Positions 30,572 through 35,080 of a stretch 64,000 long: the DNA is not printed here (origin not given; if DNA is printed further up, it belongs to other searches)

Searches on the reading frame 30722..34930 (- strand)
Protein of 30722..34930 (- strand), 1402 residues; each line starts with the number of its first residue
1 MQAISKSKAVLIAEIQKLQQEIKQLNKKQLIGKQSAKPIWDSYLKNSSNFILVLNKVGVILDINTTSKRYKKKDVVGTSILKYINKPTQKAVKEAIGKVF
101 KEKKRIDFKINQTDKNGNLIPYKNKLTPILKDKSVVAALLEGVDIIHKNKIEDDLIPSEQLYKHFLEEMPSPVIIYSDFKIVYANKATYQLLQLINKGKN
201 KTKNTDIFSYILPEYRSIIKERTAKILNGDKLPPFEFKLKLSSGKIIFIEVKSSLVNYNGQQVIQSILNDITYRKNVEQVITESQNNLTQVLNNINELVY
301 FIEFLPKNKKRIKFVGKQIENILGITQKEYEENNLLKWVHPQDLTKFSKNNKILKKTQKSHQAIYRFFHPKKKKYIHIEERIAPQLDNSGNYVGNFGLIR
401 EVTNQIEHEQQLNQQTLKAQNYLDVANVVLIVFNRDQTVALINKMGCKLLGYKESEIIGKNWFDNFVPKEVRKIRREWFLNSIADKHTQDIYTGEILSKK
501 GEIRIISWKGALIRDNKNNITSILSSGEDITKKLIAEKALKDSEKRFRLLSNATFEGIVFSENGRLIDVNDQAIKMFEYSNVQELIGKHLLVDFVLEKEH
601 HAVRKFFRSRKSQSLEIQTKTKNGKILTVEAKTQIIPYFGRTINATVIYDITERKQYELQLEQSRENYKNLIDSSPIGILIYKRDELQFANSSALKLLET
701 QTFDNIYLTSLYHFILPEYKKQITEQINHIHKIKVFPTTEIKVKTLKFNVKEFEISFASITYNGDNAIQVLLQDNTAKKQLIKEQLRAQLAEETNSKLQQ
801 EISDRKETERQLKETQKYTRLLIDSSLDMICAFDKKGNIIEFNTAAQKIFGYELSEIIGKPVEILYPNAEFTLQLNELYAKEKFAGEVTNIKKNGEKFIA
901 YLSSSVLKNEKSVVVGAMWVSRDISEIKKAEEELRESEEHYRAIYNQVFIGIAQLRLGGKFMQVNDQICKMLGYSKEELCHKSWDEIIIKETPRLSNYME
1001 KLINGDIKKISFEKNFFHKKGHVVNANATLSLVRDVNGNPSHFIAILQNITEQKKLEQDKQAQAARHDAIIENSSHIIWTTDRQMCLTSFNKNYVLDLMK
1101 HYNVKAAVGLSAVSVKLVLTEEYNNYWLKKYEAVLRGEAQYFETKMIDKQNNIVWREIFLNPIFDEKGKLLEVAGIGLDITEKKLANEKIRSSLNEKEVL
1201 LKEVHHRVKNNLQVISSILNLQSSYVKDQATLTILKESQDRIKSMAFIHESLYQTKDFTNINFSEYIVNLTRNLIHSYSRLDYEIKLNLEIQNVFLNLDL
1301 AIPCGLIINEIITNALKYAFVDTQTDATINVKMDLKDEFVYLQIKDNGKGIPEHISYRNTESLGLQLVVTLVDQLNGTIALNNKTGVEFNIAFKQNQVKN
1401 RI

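Call 8: search_protein_families(library=pfam, proteins=[window:30722-34930:-], max_evalue=0.001)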
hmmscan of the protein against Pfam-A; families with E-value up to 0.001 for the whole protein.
window:30722-34930:- (1402 aa): 12 families
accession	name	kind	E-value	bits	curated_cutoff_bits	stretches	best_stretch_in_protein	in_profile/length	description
PF13426.13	PAS_9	-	1.8e-64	214.9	27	5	831-926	5-103/103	PAS domain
PF00989.32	PAS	-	3.3e-53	178.9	22.6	4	820-924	4-113/113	PAS fold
PF08447.18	PAS_3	-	2.2e-50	169.3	25.6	3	962-1046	2-88/89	PAS fold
PF08448.16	PAS_4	-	2.8e-44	150.3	23.1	3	824-926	2-107/110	PAS fold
PF13188.13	PAS_8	-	4.9e-36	121.9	21.8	1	820-870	4-55/65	PAS domain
PF07568.18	HisKA_2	-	4.7e-29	100.7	22.3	1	1203-1278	1-76/76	Histidine kinase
PF02518.31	HATPase_c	-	3.5e-10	40.7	26.4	1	1306-1394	8-108/111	Histidine kinase-, DNA gyrase B-, and HSP90-like ATPase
PF14598.12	PAS_11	-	2.1e-09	37.7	25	0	955-1053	8-106/109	PAS domain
PF24820.1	Diguanyl_cycl_sensor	-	1e-08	35.5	28.1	0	430-480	9-58/109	Diguanylate cyclase-like sensor domain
PF07536.20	HWE_HK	-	1.2e-05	26.4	22.8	1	1203-1256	1-52/83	HWE histidine kinase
PF13581.12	HATPase_c_2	-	2.1e-05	24.9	27.4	1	1304-1375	32-112/127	Histidine kinase-like ATPase domain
PF12860.13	PAS_7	-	0.00018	22.1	27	0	558-658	9-114/115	PAS fold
